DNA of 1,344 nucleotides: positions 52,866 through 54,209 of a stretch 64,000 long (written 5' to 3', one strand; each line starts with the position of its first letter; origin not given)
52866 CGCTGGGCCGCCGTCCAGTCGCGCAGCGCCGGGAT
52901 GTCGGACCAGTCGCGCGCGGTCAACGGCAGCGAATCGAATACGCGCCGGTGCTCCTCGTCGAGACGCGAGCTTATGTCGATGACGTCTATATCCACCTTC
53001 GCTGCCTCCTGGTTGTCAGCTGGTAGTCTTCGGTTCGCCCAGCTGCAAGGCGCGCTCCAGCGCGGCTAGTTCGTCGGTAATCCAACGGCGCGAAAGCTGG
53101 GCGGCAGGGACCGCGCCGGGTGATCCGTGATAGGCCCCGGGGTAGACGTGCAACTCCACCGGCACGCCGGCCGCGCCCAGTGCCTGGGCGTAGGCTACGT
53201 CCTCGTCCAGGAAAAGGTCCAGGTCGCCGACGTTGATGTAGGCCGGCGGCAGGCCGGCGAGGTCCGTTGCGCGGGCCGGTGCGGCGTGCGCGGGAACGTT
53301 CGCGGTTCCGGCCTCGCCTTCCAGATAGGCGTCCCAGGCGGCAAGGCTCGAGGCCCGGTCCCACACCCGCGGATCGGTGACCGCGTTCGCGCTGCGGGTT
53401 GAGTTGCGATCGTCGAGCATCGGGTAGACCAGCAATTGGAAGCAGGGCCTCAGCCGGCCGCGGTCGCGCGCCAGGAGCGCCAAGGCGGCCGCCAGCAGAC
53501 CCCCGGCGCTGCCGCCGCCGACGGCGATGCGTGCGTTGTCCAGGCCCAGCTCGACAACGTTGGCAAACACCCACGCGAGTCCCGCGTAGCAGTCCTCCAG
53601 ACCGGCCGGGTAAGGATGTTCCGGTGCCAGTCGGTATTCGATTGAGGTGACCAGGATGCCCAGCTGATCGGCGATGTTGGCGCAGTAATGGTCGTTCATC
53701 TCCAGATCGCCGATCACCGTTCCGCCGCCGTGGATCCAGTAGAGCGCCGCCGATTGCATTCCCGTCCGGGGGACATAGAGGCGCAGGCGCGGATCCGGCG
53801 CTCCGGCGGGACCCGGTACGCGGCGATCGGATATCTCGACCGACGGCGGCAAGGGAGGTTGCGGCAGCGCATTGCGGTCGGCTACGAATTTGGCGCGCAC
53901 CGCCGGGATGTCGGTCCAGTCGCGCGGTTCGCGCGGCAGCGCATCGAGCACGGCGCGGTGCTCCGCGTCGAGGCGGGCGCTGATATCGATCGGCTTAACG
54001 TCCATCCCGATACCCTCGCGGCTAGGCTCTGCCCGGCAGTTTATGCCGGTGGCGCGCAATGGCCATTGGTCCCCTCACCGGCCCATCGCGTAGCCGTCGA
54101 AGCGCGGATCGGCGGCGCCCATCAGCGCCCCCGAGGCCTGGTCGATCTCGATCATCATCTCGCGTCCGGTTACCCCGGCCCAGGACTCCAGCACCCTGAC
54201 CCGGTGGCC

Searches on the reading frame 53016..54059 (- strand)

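Call 10: search_protein_families(library=pfam, proteins=[window:53016-54059:-], max_evalue=0.001)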
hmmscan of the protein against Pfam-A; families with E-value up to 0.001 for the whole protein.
window:53016-54059:- (347 aa): 4 families
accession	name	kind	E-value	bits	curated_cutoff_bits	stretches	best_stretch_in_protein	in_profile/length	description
PF07859.19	Abhydrolase_3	-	3.1e-62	210.5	25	1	107-312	2-207/210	alpha/beta hydrolase fold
PF20434.5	BD-FAE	-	5.7e-19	68.9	26.8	1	94-199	3-112/215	BD-FAE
PF00135.34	COesterase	-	1.5e-09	37.8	27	1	94-200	90-207/515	Carboxylesterase family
PF00326.27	Peptidase_S9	-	2.9e-06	27.4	22.6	0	155-195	46-83/213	Prolyl oligopeptidase family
